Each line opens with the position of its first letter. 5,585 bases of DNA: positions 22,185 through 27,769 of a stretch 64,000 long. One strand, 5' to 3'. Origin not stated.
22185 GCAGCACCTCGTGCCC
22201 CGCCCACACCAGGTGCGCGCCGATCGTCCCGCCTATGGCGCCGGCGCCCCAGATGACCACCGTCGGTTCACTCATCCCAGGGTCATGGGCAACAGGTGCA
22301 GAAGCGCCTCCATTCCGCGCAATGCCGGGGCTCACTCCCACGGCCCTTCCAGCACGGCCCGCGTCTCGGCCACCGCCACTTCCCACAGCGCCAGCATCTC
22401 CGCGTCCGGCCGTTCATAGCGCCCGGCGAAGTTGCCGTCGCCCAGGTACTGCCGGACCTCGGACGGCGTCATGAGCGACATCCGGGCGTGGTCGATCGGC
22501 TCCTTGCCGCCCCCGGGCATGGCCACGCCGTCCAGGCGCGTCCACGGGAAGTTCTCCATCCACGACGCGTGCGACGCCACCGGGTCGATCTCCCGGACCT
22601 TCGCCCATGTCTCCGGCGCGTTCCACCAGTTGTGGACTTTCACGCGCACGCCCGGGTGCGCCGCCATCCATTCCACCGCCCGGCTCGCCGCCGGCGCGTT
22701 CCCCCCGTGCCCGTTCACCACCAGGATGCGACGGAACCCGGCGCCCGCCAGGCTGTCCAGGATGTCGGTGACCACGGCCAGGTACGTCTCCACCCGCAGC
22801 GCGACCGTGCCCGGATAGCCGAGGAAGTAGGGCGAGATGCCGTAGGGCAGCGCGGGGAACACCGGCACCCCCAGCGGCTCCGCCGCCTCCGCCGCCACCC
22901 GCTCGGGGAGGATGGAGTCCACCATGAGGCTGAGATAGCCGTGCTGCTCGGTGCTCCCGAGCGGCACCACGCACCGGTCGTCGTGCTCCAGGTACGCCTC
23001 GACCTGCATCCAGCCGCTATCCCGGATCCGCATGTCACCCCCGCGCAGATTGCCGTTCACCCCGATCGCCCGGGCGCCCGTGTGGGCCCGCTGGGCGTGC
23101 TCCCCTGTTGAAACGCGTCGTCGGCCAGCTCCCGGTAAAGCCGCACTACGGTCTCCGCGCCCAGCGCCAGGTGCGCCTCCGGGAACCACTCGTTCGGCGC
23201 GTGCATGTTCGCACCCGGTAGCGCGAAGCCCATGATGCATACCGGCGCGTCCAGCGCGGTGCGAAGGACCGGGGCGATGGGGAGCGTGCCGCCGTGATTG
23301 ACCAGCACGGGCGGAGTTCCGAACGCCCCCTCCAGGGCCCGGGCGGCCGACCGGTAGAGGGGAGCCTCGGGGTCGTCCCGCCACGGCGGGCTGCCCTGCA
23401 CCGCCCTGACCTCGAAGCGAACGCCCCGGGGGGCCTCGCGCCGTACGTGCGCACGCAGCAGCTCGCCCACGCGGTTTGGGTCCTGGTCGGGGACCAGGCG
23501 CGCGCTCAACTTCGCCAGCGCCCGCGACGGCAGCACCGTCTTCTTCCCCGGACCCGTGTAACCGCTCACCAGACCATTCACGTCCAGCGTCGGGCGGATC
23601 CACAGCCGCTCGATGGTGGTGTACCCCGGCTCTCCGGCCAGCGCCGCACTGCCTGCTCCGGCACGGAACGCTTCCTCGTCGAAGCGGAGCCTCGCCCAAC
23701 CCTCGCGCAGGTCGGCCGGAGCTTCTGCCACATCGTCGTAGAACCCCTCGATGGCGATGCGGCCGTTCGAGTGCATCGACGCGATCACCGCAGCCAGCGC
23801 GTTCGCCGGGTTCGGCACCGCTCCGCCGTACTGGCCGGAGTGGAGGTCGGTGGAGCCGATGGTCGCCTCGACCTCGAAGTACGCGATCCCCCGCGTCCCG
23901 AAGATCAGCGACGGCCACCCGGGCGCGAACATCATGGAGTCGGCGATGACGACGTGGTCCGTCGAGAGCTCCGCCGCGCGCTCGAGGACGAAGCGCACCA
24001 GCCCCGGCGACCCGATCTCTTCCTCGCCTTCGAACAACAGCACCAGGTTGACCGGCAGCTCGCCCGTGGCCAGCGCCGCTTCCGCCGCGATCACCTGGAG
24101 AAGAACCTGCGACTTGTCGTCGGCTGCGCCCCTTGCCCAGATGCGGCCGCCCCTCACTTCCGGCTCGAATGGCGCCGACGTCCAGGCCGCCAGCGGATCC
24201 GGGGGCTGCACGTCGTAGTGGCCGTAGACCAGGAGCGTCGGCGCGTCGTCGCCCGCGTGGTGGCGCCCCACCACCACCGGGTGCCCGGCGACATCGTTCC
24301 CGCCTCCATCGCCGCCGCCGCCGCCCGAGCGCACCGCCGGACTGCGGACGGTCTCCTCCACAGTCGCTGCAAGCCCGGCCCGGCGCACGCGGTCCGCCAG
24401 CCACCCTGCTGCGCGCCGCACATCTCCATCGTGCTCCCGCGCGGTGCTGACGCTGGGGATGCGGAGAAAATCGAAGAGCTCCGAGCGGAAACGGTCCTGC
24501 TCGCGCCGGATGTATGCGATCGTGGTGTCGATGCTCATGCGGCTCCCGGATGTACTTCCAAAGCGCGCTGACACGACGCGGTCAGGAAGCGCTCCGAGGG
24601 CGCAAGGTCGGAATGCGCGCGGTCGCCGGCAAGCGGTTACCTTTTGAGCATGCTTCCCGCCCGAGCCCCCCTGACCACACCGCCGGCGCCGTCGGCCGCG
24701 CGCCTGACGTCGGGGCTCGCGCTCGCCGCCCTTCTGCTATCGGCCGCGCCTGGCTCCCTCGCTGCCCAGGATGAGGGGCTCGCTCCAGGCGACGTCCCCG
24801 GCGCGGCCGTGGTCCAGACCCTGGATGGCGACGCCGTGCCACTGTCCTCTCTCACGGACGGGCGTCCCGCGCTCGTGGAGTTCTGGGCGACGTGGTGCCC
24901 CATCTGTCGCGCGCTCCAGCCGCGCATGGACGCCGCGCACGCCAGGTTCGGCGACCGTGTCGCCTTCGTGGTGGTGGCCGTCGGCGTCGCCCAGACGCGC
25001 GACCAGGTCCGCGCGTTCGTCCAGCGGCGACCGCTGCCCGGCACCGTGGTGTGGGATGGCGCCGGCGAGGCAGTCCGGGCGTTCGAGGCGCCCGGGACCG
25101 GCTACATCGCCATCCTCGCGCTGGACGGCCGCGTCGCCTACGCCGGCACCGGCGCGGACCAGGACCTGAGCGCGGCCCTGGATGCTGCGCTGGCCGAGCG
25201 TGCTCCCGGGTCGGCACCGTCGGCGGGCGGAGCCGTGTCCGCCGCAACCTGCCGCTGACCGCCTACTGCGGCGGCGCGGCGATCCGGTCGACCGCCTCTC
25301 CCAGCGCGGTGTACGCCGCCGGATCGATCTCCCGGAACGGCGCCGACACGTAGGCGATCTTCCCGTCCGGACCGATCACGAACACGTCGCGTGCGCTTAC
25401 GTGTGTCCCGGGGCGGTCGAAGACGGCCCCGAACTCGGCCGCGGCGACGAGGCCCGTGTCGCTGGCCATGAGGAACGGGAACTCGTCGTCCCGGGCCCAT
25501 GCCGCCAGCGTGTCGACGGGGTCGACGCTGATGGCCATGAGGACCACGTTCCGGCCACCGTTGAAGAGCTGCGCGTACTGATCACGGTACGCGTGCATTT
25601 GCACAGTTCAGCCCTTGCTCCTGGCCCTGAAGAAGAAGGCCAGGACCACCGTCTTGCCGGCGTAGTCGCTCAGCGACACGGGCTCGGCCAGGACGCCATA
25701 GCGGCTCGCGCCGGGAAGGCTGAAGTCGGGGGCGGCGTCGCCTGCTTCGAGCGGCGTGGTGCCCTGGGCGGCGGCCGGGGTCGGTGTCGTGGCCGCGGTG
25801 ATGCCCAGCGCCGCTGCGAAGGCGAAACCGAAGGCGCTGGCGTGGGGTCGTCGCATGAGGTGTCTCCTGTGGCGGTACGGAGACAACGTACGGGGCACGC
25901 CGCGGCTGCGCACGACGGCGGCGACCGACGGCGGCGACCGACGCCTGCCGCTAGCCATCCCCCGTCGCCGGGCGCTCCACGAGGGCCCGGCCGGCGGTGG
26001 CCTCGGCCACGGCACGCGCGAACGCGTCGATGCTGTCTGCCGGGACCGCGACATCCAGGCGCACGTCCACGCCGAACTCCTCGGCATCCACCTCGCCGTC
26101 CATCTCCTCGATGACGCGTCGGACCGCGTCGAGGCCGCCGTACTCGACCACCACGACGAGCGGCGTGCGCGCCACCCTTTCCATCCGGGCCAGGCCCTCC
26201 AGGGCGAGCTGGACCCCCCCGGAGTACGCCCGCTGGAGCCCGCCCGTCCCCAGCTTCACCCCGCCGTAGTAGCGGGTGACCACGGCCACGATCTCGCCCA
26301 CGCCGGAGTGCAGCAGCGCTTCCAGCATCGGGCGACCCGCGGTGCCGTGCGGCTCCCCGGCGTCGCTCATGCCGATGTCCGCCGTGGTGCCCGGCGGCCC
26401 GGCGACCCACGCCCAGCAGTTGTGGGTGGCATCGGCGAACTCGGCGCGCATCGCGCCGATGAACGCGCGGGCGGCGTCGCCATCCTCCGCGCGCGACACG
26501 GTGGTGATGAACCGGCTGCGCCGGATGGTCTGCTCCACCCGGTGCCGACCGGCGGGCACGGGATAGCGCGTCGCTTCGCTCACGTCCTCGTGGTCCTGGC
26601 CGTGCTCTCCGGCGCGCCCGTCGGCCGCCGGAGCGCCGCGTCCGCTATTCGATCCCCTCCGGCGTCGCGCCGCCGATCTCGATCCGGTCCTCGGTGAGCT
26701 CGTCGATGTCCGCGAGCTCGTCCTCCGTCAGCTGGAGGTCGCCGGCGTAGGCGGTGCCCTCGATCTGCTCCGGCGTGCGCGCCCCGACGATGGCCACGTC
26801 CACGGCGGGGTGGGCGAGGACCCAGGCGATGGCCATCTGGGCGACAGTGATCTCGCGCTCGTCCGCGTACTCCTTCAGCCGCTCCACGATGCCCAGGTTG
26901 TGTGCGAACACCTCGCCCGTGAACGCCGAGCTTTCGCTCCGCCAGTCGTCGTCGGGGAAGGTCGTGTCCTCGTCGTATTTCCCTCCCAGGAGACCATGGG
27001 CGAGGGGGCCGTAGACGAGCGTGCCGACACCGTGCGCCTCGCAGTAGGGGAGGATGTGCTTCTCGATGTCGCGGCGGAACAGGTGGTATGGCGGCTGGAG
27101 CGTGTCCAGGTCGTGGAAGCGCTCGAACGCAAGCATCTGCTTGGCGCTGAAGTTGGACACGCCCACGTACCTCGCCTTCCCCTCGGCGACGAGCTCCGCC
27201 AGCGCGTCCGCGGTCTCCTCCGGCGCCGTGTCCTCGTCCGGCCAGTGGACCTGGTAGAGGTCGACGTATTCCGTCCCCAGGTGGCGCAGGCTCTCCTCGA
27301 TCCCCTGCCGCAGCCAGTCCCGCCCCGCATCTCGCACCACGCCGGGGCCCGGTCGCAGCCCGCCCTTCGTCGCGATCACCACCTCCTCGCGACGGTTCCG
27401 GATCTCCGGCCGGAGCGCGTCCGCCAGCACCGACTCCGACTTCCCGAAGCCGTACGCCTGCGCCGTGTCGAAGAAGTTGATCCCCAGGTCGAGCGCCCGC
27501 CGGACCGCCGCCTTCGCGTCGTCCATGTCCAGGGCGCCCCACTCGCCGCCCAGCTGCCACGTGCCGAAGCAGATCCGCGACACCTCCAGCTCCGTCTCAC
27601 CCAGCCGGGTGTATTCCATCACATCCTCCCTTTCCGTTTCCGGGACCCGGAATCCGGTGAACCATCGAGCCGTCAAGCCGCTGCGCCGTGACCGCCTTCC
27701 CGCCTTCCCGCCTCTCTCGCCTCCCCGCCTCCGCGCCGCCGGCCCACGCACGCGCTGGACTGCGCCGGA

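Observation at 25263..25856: Peroxiredoxin with in-frame TGA at the peroxidatic cysteine position plus a downstream hairpin: candidate selenoprotein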

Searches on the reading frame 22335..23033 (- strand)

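Call 53: search_protein_families(library=pfam, proteins=[window:22335-23033:-], max_evalue=0.00001)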
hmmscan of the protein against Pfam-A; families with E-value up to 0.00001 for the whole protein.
seq(233 aa): 1 family
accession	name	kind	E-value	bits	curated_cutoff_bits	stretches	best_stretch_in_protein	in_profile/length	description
PF02633.19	Creatininase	-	1.8e-42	145.8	31.3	1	7-195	4-180/238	Creatinine amidohydrolase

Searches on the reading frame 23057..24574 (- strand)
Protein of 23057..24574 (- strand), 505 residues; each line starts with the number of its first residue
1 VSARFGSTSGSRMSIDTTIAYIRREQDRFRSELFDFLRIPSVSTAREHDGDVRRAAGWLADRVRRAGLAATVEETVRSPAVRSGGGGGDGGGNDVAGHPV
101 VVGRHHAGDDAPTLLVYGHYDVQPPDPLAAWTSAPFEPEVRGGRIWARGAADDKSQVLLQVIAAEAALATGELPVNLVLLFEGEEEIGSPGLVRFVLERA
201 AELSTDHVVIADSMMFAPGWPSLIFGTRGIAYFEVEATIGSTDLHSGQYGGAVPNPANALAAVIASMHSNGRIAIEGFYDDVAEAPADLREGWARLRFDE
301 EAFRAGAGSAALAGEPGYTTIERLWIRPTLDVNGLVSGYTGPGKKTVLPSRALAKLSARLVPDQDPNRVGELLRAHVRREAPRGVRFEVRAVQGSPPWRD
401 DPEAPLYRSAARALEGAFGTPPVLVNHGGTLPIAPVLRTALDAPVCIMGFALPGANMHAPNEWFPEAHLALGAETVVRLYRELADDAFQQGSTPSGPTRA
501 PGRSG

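Call 53: search_protein_families(library=pfam, proteins=[window:23057-24574:-], max_evalue=0.00001)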
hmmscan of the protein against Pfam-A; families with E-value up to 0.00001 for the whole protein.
window:23057-24574:- (505 aa): 2 families
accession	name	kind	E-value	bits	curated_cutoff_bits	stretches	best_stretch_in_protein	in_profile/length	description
PF01546.33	Peptidase_M20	-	8.3e-30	104.7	24.6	1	115-480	1-204/206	Peptidase family M20/M25/M40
PF07687.19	M20_dimer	-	8.6e-13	48.6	21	1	226-384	2-106/107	Peptidase dimerisation domain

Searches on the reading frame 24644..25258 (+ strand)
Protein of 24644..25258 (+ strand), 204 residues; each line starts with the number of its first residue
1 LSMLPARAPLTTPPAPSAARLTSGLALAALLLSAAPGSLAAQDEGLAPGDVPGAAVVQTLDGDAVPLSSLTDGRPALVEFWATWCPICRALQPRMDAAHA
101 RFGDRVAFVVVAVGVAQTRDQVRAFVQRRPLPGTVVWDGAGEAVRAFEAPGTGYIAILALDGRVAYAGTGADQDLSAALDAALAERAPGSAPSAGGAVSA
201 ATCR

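Call 4: search_protein_families(library=pfam, proteins=[window:24644-25258:+], max_evalue=0.01)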
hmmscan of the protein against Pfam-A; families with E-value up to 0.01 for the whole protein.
window:24644-25258:+ (204 aa): 5 families
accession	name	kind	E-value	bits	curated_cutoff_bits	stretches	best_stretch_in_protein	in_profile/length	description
PF08534.16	Redoxin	-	5.8e-13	49.3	26.6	1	58-176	12-142/148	Redoxin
PF00578.27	AhpC-TSA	-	7.6e-12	45.7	26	1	57-151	10-102/124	AhpC/TSA family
PF00085.26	Thioredoxin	-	1.1e-08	35.4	23.5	1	73-114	18-59/103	Thioredoxin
PF13905.12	Thioredoxin_8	-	4.6e-06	27.3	27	1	74-138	2-65/94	Thioredoxin-like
PF13098.12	Thioredoxin_2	-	0.0046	17.7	27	1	72-125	4-58/104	Thioredoxin-like domain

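Call 29: search_protein_families(library=ncbifam, proteins=[window:24644-25258:+], max_evalue=0.001)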
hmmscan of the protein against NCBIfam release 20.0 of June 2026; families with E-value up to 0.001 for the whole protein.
window:24644-25258:+ (204 aa): 13 families
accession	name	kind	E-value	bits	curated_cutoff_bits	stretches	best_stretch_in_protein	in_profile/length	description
NF041202.1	StoA_CxxC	exception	5.5e-11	42.6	210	1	38-148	19-128/163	endospore biogenesis thiol-disulfide oxidoreductase StoA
NF002854.0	PRK03147.1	subfamily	9.7e-11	41.9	170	1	40-170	30-158/176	thiol-disulfide oxidoreductase ResA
NF047696.1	ThlDiSintTplARhiz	equivalog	7.9e-10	38.9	230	1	26-120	52-143/219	thiol:disulfide interchange protein TlpA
TIGR01068.1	thioredoxin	equivalog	1.5e-07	31.5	96.8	1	73-116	14-57/101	thioredoxin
NF011941.0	PRK15412.1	equivalog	4.6e-06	26.3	359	1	68-100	63-95/185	thiol:disulfide interchange protein DsbE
NF008229.0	PRK10996.1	equivalog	7.8e-06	25.7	125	1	69-137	48-113/141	thioredoxin TrxC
TIGR00385.1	dsbE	subfamily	2.1e-05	24.2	123.15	1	68-97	58-87/173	DsbE family thiol:disulfide interchange protein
TIGR01126.1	pdi_dom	equivalog_domain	2.8e-05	24.4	107.2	1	72-122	13-63/105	protein disulfide-isomerase domain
NF047697.1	ThioredTrxAClost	equivalog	7.7e-05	22.8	140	1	74-113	18-57/105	thioredoxin TrxA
TIGR02661.1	MauD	equivalog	0.00017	21.1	188.6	1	42-168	42-163/189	methylamine dehydrogenase accessory protein MauD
NF010625.0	PRK14018.1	equivalog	0.00022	19.9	522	1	69-114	52-99/521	bifunctional peptide-methionine (S)-S-oxide reductase MsrA/peptide-methionine (R)-S-oxide reductase MsrB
TIGR01130.1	ER_PDI_fam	subfamily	0.00045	19.9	344.25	1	74-126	364-413/476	protein disulfide-isomerase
NF038285.1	deiodinase_rel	hypoth_equivalog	0.0007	19.1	250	1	36-117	166-248/347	deiodinase family protein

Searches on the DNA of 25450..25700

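Call 75: search_rna_families(source=window, start=25450, end=25700, threshold=evalue, max_evalue=1)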
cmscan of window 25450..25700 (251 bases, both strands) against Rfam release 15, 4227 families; matches with E-value up to 1: 0.
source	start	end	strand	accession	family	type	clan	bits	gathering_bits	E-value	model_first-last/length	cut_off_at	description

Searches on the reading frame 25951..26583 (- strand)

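Call 53: search_protein_families(library=pfam, proteins=[window:25951-26583:-], max_evalue=0.00001)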
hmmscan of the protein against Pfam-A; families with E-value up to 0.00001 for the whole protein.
window:25951-26583:- (210 aa): 2 families
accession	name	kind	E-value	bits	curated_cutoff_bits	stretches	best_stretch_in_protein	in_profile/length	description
PF01205.25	UPF0029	-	1.7e-32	112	27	1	21-128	1-107/107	Uncharacterized protein family UPF0029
PF09186.17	DUF1949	-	8.2e-14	51.7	23.7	1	144-199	1-56/56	Domain of unknown function (DUF1949)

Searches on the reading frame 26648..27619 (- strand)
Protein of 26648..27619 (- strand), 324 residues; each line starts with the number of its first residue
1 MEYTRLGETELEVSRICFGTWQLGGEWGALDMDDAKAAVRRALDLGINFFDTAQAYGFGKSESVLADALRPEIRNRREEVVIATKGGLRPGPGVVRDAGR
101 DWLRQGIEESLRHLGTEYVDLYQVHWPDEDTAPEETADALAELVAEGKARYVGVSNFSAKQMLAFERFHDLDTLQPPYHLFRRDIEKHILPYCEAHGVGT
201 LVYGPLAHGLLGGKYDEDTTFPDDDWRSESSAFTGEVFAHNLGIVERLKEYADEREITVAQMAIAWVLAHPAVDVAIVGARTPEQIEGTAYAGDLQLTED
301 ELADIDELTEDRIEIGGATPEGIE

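Call 53: search_protein_families(library=pfam, proteins=[window:26648-27619:-], max_evalue=0.00001)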
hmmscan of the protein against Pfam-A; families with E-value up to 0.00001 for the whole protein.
seq(324 aa): 1 family
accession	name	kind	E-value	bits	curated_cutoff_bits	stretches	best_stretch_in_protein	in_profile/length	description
PF00248.27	Aldo_ket_red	-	1.4e-87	293.9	24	1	15-309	1-290/291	Aldo/keto reductase family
